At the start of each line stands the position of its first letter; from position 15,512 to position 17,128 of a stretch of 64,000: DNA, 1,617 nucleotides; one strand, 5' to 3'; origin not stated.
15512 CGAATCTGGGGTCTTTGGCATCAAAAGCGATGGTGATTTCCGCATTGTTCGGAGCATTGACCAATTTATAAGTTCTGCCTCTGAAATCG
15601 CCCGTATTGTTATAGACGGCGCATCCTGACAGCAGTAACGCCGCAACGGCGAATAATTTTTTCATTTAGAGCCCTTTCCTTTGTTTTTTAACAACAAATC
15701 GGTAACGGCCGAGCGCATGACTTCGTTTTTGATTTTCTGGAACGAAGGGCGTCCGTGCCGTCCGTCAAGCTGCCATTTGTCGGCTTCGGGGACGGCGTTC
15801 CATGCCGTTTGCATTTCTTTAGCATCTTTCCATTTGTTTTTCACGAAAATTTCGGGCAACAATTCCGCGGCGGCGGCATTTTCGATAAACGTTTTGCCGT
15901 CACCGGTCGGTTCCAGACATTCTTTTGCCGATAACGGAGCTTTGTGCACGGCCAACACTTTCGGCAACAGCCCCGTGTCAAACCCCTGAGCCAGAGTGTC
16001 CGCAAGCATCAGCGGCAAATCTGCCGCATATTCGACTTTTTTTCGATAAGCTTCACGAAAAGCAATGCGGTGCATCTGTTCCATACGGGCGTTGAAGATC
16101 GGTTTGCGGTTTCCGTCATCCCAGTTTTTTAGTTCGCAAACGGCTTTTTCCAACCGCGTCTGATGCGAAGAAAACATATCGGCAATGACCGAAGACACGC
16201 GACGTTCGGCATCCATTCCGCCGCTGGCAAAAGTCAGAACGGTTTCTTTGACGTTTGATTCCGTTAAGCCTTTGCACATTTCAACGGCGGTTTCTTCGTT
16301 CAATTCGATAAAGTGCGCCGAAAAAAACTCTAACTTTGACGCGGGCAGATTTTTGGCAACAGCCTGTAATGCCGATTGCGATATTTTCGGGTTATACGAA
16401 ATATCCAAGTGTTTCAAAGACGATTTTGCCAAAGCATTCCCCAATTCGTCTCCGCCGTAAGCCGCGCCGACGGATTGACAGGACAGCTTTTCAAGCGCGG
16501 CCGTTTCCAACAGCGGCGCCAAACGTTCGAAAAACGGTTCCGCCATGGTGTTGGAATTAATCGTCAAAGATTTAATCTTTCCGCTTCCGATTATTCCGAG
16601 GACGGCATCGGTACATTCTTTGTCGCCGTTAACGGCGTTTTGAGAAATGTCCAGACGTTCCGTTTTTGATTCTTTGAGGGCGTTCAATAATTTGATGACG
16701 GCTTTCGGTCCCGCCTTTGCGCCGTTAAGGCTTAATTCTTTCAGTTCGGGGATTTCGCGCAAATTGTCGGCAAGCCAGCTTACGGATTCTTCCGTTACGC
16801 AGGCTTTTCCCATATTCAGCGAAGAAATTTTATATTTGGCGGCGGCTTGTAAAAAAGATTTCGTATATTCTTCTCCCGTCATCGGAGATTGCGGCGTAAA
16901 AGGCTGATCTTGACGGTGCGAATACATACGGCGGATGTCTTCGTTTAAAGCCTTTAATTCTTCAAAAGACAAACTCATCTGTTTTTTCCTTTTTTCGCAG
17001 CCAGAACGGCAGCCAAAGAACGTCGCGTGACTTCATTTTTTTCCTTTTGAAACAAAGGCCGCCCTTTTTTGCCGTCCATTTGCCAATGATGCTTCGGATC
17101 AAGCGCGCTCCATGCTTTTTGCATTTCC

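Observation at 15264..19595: Translationally coupled operon of three diverged RNI-type LRR paralogs plus a META-domain lipoprotein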

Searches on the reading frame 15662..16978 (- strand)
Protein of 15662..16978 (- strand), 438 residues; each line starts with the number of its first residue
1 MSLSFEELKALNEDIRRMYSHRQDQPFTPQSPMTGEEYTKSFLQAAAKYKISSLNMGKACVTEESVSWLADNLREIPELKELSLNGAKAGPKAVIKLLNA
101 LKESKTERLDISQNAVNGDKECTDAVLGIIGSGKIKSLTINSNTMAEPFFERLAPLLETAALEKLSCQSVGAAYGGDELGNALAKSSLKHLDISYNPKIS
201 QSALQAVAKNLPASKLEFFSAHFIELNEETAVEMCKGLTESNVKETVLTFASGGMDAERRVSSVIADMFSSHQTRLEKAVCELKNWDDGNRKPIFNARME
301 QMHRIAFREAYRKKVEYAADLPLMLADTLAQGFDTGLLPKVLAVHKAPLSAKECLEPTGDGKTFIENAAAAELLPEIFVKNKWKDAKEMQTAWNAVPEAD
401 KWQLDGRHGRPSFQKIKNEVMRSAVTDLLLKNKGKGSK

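Call 3: search_protein_families(library=pfam, proteins=[window:15662-16978:-], max_evalue=1)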
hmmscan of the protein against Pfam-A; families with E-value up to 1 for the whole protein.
window:15662-16978:- (438 aa): 2 families
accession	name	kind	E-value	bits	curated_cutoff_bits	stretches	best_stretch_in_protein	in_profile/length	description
PF13516.12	LRR_6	-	0.09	13.3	23.4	0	186-208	3-24/24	Leucine Rich repeat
PF12799.13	LRR_4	-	0.11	13.2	27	0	186-201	23-38/44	Leucine Rich repeats (2 copies)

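Call 4: search_protein_families(library=ncbifam, proteins=[window:15662-16978:-], max_evalue=1)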
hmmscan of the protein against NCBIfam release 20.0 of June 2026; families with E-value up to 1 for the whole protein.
window:15662-16978:- (438 aa): 0 families

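Call 11: list_cluster_members(proteins=[P0001, P0002, P0003, P0004, P0005, P0006, P0007, window:15662-16978:-, window:15264-15665:-])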
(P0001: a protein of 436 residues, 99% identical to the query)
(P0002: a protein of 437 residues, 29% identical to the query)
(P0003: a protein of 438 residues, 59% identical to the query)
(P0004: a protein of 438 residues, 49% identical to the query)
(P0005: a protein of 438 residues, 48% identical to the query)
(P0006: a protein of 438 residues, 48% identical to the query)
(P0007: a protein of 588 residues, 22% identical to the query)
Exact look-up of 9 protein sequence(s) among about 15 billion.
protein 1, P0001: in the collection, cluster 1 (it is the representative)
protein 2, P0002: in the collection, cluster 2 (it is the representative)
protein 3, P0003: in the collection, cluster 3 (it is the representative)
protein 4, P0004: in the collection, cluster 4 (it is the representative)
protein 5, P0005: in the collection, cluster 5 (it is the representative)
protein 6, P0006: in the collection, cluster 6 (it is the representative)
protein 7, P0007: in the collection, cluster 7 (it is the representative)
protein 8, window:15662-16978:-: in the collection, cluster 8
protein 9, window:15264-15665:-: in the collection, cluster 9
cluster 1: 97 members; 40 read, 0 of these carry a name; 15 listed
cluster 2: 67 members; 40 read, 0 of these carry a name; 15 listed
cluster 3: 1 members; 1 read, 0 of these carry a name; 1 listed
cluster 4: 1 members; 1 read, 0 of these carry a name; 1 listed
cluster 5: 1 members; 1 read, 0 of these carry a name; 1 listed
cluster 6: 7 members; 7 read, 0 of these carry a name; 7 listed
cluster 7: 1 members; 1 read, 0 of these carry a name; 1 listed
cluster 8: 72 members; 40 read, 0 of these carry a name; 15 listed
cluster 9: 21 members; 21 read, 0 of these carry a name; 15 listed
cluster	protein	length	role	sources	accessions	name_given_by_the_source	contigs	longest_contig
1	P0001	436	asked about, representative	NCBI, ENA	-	-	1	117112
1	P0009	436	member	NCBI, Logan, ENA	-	-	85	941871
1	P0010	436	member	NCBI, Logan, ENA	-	-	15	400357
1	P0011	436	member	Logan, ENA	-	-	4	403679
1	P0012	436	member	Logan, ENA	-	-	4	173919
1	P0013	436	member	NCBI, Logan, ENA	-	-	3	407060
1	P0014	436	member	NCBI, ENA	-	-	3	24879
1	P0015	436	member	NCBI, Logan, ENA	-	-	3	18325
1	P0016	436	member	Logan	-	-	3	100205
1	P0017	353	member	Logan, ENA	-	-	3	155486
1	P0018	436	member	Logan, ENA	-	-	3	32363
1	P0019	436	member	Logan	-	-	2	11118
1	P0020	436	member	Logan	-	-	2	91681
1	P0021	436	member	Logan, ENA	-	-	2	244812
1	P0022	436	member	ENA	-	-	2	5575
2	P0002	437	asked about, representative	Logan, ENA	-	-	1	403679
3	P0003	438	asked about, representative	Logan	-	-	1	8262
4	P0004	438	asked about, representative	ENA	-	-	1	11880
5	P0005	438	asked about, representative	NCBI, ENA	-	-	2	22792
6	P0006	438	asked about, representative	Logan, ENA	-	-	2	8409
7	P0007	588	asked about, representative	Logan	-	-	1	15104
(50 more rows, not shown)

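Call 49: search_protein_families(library=padloc, proteins=[window:15662-16978:-], max_evalue=0.01)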
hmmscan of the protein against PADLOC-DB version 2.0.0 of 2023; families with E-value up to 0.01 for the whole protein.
window:15662-16978:- (438 aa): 0 families

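Call 94: search_solved_structures(query=window:15662-16978:-, max_evalue=0.01)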
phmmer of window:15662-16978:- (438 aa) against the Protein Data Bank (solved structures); distinct sequences matched with E-value up to 0.01: 5.
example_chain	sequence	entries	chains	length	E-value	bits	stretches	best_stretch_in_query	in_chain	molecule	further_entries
4peq_B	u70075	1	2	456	2.4e-07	33.4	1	48-248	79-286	Ribonuclease/angiogenin inhibitor 1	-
3tsr_E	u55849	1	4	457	2.6e-06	29.9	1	49-250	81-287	Ribonuclease inhibitor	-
1a4y_A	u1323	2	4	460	5.7e-05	25.5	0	55-198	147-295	RIBONUCLEASE INHIBITOR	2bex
1z7x_W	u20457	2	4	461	6.2e-05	25.4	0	55-198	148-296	Ribonuclease inhibitor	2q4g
1dfj_I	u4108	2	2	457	0.00063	22.1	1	48-240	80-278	RIBONUCLEASE INHIBITOR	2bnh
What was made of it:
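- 15662..16978 (-): Gene C, 438 aa, with the same architecture. Its C-terminal domain is about aa 326-438 (nt 15665-16003). Ribonuclease inhibitor at E 2.4e-7 (call 94).
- On RI-like LRR proteins (Pfam LRR_6 / ribonuclease-inhibitor type): C: E 2.4e-7 (call 94).
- Checked: C matches ribonuclease inhibitor at E 2.4e-7 (call 94).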

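Call 99: search_protein_families(library=phrogs, proteins=[window:15662-16978:-], max_evalue=0.01)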
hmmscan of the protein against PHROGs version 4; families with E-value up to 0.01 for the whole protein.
window:15662-16978:- (438 aa): 0 families
